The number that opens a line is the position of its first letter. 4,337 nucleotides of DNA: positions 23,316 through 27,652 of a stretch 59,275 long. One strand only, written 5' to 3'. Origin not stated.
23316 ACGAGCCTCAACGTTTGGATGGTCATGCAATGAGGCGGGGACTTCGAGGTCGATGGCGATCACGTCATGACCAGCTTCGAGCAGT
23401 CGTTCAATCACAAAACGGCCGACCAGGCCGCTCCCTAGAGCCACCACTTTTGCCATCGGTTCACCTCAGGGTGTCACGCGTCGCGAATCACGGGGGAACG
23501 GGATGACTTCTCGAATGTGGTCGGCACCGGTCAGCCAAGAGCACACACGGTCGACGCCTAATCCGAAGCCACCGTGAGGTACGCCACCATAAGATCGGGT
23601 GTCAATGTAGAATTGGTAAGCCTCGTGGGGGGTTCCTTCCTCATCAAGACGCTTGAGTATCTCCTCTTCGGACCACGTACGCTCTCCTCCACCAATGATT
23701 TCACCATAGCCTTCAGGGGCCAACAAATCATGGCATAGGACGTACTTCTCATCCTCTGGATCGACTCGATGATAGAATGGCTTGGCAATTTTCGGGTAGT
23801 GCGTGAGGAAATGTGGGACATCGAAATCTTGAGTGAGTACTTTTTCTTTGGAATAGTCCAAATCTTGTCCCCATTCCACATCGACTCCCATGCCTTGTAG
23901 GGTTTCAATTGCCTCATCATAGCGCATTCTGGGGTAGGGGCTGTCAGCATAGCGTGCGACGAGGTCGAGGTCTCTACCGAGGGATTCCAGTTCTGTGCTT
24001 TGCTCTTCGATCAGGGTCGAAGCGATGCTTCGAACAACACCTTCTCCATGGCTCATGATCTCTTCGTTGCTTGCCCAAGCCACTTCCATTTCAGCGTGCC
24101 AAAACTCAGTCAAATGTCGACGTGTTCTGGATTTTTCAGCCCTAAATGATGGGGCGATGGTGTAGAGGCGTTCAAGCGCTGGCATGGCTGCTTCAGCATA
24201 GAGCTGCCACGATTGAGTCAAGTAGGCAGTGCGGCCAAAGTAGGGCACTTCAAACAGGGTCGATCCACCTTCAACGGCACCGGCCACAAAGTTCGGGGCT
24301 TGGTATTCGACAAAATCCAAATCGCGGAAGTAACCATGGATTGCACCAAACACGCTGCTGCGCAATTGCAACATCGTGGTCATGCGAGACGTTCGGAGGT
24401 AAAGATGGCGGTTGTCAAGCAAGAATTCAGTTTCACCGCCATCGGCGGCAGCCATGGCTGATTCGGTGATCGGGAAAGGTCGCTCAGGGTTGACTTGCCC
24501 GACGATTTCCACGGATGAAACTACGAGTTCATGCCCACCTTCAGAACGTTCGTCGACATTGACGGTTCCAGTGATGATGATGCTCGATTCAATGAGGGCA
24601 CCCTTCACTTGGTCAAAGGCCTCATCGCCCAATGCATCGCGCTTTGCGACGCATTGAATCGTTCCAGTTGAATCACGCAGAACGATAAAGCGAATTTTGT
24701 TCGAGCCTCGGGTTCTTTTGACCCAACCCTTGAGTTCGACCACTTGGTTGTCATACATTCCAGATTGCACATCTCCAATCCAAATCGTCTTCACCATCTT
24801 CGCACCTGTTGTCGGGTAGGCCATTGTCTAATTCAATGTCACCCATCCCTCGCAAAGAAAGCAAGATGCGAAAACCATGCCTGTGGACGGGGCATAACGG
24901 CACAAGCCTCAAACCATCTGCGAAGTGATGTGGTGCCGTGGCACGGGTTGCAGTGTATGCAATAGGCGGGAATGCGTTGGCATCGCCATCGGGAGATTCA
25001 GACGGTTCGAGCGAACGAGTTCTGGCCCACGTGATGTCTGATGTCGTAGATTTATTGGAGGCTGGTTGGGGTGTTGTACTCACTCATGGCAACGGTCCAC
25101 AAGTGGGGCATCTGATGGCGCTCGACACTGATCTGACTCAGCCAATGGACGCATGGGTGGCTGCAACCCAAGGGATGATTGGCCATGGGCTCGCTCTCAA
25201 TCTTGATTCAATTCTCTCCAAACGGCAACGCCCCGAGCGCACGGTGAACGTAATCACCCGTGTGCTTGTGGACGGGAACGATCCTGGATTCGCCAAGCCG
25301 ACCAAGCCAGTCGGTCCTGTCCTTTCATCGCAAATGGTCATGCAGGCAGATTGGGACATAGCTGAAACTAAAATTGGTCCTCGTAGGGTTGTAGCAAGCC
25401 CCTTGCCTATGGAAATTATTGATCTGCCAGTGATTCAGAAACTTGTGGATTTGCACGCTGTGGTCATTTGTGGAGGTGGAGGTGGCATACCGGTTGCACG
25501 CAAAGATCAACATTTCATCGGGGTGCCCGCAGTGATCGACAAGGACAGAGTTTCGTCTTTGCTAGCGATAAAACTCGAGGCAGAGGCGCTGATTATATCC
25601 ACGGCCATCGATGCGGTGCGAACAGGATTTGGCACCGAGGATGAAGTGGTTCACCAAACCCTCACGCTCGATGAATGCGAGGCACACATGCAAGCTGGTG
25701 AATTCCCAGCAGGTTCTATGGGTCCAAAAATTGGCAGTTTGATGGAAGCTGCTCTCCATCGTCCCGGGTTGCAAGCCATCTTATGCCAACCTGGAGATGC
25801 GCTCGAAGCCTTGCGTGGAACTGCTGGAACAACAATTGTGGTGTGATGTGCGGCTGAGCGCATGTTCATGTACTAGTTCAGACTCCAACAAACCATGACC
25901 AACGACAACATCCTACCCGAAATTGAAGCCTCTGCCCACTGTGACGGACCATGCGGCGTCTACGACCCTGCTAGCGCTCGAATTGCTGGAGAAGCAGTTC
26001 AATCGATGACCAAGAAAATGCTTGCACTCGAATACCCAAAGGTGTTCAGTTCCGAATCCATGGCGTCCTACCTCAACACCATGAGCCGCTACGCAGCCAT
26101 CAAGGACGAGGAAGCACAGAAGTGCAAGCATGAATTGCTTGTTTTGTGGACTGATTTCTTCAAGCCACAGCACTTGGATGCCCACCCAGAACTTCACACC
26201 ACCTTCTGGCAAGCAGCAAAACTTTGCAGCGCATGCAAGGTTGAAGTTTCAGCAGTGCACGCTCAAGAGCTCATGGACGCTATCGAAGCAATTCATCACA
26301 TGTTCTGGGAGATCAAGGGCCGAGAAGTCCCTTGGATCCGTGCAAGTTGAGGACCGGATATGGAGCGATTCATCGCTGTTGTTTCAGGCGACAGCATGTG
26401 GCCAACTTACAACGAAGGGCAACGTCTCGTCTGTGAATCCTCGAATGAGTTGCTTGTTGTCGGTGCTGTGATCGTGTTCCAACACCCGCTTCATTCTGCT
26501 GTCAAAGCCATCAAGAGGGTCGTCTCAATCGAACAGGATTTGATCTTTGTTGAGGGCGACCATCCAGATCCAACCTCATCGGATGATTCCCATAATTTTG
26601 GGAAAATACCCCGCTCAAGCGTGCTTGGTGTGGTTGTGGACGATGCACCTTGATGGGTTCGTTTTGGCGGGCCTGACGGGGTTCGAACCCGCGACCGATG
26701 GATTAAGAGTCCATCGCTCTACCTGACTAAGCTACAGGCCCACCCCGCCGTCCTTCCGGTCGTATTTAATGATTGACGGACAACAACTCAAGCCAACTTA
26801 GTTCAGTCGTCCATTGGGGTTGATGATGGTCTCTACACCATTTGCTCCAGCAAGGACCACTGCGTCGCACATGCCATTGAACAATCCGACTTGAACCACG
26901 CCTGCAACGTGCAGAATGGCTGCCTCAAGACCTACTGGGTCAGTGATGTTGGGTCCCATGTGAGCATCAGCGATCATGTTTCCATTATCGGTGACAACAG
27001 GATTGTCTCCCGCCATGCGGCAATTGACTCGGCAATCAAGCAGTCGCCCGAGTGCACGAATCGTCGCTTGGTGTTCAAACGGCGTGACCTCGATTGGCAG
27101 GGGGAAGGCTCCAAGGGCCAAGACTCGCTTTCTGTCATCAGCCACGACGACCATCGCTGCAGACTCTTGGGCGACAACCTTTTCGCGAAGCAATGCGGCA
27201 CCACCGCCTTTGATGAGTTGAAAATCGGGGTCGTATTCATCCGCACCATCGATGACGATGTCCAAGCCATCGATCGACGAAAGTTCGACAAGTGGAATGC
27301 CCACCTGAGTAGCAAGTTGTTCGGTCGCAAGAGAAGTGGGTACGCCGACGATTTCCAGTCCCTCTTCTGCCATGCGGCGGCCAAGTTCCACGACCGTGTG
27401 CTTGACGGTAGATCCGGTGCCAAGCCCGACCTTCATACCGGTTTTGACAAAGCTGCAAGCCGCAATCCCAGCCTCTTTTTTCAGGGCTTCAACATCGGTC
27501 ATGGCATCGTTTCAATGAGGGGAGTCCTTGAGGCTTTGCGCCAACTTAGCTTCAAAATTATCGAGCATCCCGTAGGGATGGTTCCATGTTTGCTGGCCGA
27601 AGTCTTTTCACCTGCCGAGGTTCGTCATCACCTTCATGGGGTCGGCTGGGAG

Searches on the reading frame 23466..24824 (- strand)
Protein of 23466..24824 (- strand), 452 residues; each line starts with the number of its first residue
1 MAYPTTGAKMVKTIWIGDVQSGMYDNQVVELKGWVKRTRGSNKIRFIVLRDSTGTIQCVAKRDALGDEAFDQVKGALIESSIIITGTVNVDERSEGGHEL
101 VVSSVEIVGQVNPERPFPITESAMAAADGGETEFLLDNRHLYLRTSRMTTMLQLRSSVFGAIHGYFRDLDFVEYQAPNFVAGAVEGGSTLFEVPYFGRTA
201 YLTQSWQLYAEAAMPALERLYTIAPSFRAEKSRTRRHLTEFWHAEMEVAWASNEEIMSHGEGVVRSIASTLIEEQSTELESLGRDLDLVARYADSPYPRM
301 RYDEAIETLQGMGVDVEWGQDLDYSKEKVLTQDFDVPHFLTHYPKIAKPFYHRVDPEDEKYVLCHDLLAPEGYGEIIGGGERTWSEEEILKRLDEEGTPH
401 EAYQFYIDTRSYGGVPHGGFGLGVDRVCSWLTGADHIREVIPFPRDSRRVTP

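Call 85: search_protein_families(library=pfam, proteins=[window:23466-24824:-], max_evalue=0.001)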
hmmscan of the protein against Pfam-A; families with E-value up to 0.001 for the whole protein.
window:23466-24824:- (452 aa): 2 families
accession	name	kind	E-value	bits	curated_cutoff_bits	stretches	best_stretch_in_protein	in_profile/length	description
PF00152.25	tRNA-synt_2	-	7.8e-71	239.1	25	1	133-446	3-307/308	tRNA synthetases class II (D, K and N)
PF01336.31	tRNA_anti-codon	-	5e-15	55.6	27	1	29-108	1-75/75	OB-fold nucleic acid binding domain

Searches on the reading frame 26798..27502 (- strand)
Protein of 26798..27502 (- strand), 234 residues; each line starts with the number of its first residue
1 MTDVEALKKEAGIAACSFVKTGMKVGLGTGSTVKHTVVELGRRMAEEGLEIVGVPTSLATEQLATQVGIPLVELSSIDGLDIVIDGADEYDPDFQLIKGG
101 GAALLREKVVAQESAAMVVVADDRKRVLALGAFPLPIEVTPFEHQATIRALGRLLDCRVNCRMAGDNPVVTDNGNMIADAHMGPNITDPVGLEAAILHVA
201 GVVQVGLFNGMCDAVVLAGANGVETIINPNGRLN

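Call 43: search_protein_families(library=pfam, proteins=[window:26798-27502:-], max_evalue=0.01)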
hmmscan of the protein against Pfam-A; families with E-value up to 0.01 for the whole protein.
window:26798-27502:- (234 aa): 1 family
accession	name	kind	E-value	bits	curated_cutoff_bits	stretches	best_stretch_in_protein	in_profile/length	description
PF06026.20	Rib_5-P_isom_A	-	8.3e-59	198.5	26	1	52-222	1-173/173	Ribose 5-phosphate isomerase A (phosphoriboisomerase A)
